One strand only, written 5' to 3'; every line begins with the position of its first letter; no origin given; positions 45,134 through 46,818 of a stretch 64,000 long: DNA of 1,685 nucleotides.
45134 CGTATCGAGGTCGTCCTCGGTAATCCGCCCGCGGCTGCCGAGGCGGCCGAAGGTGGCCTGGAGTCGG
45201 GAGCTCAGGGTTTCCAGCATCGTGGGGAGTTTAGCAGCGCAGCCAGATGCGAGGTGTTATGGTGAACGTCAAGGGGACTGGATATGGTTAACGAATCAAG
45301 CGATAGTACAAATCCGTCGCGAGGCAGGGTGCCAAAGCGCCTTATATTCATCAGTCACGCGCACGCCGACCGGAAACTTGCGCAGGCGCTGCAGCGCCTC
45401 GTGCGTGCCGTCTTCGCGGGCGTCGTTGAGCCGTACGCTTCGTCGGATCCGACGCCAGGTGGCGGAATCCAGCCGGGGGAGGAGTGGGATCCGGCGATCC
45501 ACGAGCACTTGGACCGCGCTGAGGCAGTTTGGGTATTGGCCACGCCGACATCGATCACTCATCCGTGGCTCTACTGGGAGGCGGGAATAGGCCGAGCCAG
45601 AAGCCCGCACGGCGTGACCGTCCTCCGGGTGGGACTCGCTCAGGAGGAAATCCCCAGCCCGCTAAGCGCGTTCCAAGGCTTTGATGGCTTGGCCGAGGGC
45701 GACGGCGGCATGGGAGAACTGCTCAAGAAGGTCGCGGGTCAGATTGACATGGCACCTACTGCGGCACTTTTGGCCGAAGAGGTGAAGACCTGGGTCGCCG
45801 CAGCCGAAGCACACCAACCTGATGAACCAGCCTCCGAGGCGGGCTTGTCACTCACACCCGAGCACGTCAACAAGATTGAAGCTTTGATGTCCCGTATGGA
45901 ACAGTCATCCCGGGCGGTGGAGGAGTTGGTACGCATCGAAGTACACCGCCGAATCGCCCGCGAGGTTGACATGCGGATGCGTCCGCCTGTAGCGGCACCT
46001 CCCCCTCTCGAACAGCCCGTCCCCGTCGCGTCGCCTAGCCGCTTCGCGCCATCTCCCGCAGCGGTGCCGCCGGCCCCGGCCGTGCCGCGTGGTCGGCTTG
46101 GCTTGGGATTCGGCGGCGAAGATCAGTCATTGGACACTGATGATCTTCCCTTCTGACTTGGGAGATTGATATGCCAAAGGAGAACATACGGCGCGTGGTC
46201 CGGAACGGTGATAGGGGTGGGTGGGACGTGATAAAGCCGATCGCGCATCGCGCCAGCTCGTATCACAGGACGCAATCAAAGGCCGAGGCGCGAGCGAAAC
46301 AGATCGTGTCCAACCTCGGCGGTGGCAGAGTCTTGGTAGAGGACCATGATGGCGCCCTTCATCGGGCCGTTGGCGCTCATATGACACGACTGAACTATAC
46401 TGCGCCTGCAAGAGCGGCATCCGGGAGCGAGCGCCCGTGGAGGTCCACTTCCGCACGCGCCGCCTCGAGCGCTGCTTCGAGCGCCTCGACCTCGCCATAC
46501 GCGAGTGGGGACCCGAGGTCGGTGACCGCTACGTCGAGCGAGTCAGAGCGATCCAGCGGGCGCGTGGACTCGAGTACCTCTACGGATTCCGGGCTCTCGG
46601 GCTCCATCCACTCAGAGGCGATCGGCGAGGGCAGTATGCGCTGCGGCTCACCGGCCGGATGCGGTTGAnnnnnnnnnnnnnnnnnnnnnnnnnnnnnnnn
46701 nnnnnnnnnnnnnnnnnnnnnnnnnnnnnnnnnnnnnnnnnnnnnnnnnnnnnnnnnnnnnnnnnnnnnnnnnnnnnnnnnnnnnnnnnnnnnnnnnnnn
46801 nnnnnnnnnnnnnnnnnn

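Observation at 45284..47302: Second TIR-like gene, DUF2188-like gene and HigB-HigA-HigA on the other side of ffh: a small defence/TA islet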

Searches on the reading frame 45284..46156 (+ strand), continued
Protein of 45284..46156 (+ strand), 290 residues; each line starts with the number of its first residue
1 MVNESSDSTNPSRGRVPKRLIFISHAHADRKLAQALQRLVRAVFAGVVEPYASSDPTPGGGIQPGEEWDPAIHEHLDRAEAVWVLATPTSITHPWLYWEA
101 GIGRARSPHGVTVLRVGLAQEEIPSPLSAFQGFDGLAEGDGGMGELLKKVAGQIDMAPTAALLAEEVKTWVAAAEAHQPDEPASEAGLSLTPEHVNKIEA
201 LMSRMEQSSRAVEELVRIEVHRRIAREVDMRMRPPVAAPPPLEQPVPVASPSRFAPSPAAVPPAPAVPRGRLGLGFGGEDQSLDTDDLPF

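Call 55: search_solved_structures(query=A3, max_evalue=1, show_alignments=4)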
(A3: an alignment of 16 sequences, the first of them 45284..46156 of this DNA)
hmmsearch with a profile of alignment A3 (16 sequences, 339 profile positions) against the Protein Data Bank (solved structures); distinct sequences matched with E-value up to 1: 2.
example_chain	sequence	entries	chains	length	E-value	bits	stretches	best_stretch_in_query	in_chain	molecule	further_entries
7tal_A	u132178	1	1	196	0.51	13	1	145-208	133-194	D4_deltaDARP LOV2-DARPin fusion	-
9phb_G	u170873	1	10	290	0.7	12.6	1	10-44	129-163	SpbK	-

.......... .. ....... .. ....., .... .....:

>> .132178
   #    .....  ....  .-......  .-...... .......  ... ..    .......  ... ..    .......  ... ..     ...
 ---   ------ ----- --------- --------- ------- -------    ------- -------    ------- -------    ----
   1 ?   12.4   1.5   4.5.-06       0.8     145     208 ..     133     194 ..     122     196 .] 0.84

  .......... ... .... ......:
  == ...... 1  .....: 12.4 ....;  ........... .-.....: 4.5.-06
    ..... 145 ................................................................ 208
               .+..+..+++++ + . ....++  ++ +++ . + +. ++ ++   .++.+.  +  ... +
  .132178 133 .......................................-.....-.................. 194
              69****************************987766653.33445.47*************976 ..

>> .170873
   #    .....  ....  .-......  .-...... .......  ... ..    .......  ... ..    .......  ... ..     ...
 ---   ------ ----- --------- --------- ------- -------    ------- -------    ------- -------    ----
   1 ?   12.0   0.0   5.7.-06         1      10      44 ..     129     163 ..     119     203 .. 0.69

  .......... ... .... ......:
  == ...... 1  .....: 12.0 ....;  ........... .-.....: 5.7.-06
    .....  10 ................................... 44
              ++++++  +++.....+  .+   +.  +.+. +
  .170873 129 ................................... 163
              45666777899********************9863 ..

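Call 60: find_encoding_contigs(protein=P0024, flank=8000, max_places=3)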
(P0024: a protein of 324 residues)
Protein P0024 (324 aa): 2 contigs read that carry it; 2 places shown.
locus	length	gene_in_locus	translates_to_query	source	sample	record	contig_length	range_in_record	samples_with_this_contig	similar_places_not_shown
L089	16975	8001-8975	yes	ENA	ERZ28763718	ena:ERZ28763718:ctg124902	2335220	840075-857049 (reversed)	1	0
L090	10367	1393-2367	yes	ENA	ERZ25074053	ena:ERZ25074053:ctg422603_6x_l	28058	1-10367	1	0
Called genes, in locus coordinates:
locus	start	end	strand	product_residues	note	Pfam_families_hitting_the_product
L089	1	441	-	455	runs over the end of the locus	PF06965:Na_H_antiport_1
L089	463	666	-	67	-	-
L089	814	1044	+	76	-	-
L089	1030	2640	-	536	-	PF01266:DAO (faint), PF04820:Trp_halogenase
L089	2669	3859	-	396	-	PF01612:DNA_pol_A_exo1, PF00570:HRDC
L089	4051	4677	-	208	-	PF01782:RimM, PF05239:PRC, PF24986:PRC_RimM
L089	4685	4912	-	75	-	PF13083:KH_KhpA-B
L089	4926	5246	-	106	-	PF00886:Ribosomal_S16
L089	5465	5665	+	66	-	PF11455:MazE-like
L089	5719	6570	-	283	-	PF13676:TIR_2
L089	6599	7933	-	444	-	PF02881:SRP54_N, PF00448:SRP54, PF01656:CbiA (weak), PF13671:AAA_33 (weak), PF02978:SRP_SPB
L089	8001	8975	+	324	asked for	PF13676:TIR_2 (faint)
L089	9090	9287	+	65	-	PF01381:HTH_3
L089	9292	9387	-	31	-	-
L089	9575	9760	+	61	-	-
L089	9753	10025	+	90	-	PF01381:HTH_3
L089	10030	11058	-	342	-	PF00044:Gp_dh_N, PF02800:Gp_dh_C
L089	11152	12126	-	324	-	-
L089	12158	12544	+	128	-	-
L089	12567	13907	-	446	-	PF03952:Enolase_N, PF00113:Enolase_C, PF13378:MR_MLE_C (weak), PF07476:MAAL_C (weak)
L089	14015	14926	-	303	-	PF02899:Phage_int_SAM_1, PF13495:Phage_int_SAM_4 (faint), PF00589:Phage_integrase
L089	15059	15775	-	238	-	PF13649:Methyltransf_25 (faint), PF01135:PCMT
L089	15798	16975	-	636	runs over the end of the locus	PF01541:GIY-YIG (weak), PF27096:UvrC_M, PF02151:UVR (weak), PF22920:UvrC_RNaseH, PF08459:UvrC_RNaseH_dom, PF12826:HHH_2 (faint), PF14520:HHH_5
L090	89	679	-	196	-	PF00448:SRP54, PF02978:SRP_SPB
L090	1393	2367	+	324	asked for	PF13676:TIR_2 (faint)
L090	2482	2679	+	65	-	PF01381:HTH_3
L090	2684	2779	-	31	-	-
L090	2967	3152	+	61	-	-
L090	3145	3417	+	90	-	PF01381:HTH_3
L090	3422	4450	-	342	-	PF00044:Gp_dh_N, PF02800:Gp_dh_C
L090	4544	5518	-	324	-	-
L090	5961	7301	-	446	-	PF03952:Enolase_N, PF00113:Enolase_C, PF13378:MR_MLE_C (weak), PF07476:MAAL_C (weak)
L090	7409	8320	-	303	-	PF02899:Phage_int_SAM_1, PF13495:Phage_int_SAM_4 (faint), PF00589:Phage_integrase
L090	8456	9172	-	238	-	PF13649:Methyltransf_25 (faint), PF01135:PCMT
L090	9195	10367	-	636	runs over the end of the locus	PF01541:GIY-YIG (weak), PF27096:UvrC_M, PF02151:UVR (weak), PF22920:UvrC_RNaseH, PF08459:UvrC_RNaseH_dom, PF12826:HHH_2 (faint), PF14520:HHH_5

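Call 61: find_encoding_contigs(protein=P0011, flank=8000, max_places=3)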
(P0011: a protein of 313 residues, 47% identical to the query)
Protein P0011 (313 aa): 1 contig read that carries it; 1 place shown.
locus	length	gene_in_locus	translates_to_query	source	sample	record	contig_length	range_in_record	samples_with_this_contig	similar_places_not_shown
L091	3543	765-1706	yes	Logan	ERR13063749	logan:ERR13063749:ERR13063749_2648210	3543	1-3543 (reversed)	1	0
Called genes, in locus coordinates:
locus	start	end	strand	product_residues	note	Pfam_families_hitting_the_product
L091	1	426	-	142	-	?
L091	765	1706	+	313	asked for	PF13676:TIR_2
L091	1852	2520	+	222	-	PF00903:Glyoxalase, PF13669:Glyoxalase_4 (weak)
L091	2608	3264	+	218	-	PF02627:CMD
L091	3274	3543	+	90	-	?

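Call 66: search_dna_similar(query=window:45284-46156:+, collection=phages, mode=protein, max_evalue=0.001, max_rows=10)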
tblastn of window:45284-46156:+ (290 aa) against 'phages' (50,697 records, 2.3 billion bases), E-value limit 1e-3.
Records with a match: 3; places in all: 3; records where one place covers at least 80% of the query: 0.
Best place of each record, by identity: <60% 3.
By first word of the organism name: Streptococcus 2; Bacteriophage 1.
By host as written in the record: - 1; Streptococcus agalactiae JN_AR_GBS18 1; Streptococcus agalactiae GB00640 1.
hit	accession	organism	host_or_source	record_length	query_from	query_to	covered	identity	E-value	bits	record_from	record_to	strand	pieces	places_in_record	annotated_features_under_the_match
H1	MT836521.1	Bacteriophage sp.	human fecal samples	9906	18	134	40%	34.5%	3e-12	73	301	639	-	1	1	record has no annotation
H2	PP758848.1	Streptococcus phage phiGBSVK-C_GBSInt4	Streptococcus agalactiae JN_AR_GBS18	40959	15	151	47%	23.4%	1e-7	59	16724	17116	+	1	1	hypothetical protein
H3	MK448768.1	Streptococcus phage Javan47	Streptococcus agalactiae GB00640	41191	15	151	47%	23.4%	1e-7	59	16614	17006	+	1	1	hypothetical protein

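Call 67: search_dna_similar(query=window:45284-46156:+, collection=plasmids, mode=protein, max_evalue=0.001, max_rows=10)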
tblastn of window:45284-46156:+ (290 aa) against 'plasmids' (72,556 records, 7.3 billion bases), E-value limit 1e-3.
Records with a match: 6; places in all: 6; records where one place covers at least 80% of the query: 0.
Best place of each record, by identity: <60% 6.
By first word of the organism name: Klebsiella 1; Lichenicola 1; Acinetobacter 1; Paraburkholderia 1; Deinococcus 1; Ralstonia 1.
By predicted mobility (MOB-suite, as given by PLSDB): non-mobilizable 5; mobilizable 1.
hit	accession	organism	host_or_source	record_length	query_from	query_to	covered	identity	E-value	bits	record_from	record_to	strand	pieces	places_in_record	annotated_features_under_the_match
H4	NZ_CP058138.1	Klebsiella quasipneumoniae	culture,Wastewater influent sample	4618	18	228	73%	24.8%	8e-12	73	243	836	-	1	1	toll/interleukin-1 receptor domain-containing protein | replication initiation protein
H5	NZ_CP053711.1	Lichenicola cladoniae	Cladonia borealis,cell culture,lichen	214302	21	213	67%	26.3%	9e-14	79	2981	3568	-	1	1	toll/interleukin-1 receptor domain-containing protein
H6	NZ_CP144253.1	Acinetobacter baumannii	patient,Nanchang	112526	18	157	48%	35.0%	5e-15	82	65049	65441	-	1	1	toll/interleukin-1 receptor domain-containing protein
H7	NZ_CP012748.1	Paraburkholderia caribensis MBA4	soil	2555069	5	161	54%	29.7%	9e-12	73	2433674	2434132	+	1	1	none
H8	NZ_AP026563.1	Deinococcus aetherius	-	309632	20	159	48%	27.5%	6e-5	52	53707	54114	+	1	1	toll/interleukin-1 receptor domain-containing protein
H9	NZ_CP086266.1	Ralstonia sp. RS647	sunflower,cell culture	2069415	38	134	33%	35.7%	2e-8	63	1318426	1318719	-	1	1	none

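Call 85: search_protein_families(library=pfam, proteins=[P0024, P0013, P0009, L089:9464-9760:+, L089:9753-10025:+], max_evalue=0.01)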
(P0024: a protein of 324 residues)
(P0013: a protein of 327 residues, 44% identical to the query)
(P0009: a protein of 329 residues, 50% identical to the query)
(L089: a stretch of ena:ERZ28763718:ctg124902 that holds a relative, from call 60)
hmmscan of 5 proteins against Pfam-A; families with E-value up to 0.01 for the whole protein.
P0024 (324 aa): 1 family
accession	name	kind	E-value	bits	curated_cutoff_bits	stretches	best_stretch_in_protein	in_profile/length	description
PF13676.11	TIR_2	-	2.7e-05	25.1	28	1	24-139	1-109/122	TIR domain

P0013 (327 aa): 1 family
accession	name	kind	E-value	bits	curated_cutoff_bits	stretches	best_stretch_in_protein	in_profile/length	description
PF13676.11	TIR_2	-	5.6e-07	30.5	28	1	16-129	1-107/122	TIR domain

P0009 (329 aa): 1 family
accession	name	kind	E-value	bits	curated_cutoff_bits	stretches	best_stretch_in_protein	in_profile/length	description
PF13676.11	TIR_2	-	1.6e-05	25.8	28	1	20-133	1-107/122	TIR domain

L089:9464-9760:+ (98 aa): 1 family
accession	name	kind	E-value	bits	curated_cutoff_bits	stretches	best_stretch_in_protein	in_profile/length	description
PF05015.19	HigB-like_toxin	-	2.9e-05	24.9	27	1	5-97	3-91/91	RelE-like toxin of type II toxin-antitoxin system HigB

L089:9753-10025:+ (90 aa): 7 families
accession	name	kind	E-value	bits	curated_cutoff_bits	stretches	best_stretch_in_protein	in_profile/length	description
PF01381.28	HTH_3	-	4.4e-08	33.5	23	1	26-69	8-51/55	Helix-turn-helix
PF13560.12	HTH_31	-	0.00013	22.6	27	1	18-67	5-55/64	Helix-turn-helix domain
PF12802.13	MarR_2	-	0.0042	17.6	27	0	24-49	15-42/61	MarR family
PF12844.13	HTH_19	-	0.0044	17.3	30.2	1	16-70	1-55/64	Helix-turn-helix domain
PF08535.16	KorB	-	0.0049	17.2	22.3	1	27-48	3-24/89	KorB domain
PF15943.11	YdaS_toxin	-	0.0056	16.9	30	1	29-65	10-46/65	Bacterial toxin YdaS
PF13443.12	HTH_26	-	0.0063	17.2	22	0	24-62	7-46/63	Cro/C1-type HTH DNA-binding domain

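Call 96: search_protein_families(library=padloc, proteins=[P0024], max_evalue=0.01)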
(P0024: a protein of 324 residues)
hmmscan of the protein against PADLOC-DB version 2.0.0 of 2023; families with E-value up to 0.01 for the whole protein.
P0024 (324 aa): 6 families
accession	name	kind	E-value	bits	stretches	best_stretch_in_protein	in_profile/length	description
PDLC00419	ThsB1|ThsB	-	1.1e-06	26.5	1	13-105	19-107/165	TIR-like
PDLC00436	ThsB1|ThsB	-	9.4e-05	20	1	20-107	34-117/183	TIR-like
PDLC03016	TIR-TM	-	0.0011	16.9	1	66-135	40-110/293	-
PDLC00423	ThsB1|ThsB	-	0.0013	16.5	1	22-109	36-120/190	TIR-like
PDLC00422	ThsB1|ThsB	-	0.003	15.1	0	18-119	37-136/194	TIR-like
PDLC03825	spbK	-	0.0093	13.4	0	21-45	148-172/308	-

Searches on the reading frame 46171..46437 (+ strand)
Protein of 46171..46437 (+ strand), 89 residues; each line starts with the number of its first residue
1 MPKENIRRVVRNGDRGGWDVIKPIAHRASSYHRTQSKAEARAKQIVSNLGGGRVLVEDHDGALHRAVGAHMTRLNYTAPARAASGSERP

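Call 33: find_homologous_proteins(query=window:46171-46437:+, max_evalue=0.001)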
Query seq(89 aa) (89 aa): 2 proteins with E <= 0.001 among 6 candidates.
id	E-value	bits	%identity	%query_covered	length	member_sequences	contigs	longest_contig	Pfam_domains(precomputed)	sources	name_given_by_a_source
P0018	1.9e-10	59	57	71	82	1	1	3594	PF09954.15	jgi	jgi:Uncharacterized protein conserved in bacteria (DUF2188)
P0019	6.6e-9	54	55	67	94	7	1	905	PF09954.15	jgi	jgi:hypothetical protein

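Call 35: find_encoding_contigs(protein=P0018, flank=5000, max_places=3)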
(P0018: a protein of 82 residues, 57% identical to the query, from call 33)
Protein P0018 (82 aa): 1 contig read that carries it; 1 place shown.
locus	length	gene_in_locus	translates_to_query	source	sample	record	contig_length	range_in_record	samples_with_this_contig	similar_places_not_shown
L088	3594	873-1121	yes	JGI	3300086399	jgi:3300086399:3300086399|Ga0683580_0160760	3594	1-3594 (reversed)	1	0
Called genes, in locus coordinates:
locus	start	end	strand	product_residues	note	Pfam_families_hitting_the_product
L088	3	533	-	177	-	?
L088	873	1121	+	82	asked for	PF09954:DUF2188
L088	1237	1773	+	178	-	PF18967:PycTM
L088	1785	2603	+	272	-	-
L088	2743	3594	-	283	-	?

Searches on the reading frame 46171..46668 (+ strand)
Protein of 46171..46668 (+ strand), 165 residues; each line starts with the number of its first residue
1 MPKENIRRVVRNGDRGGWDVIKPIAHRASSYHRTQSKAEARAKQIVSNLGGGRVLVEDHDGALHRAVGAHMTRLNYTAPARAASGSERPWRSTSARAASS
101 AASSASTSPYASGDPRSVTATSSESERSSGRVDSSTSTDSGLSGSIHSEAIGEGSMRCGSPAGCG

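Call 3: search_protein_families(library=pfam, proteins=[window:46171-46668:+], max_evalue=1)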
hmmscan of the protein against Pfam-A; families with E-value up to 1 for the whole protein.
window:46171-46668:+ (165 aa): 1 family
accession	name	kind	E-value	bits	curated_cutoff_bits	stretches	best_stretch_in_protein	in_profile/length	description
PF09954.14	DUF2188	-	1.2e-08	35.4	22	1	8-62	2-55/62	Uncharacterized protein conserved in bacteria (DUF2188)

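Call 4: search_protein_families(library=padloc, proteins=[window:46171-46668:+], max_evalue=1)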
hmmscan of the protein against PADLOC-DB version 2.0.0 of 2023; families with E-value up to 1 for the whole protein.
window:46171-46668:+ (165 aa): 2 families
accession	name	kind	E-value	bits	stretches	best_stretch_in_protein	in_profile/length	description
PDLC04941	PDC-S16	-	7.8e-08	31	1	1-62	1-59/75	-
PDLC04942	PDC-S16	-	1.6e-07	29.9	1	7-63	6-60/75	-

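Call 5: search_protein_families(library=ncbifam, proteins=[window:46171-46668:+], max_evalue=1)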
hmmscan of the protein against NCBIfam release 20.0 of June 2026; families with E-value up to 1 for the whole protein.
window:46171-46668:+ (165 aa): 1 family
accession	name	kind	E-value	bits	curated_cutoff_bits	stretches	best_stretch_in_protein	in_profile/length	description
TIGR01935.1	NOT-MenG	subfamily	0.16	11.8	123.8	1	39-67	41-69/150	RraA family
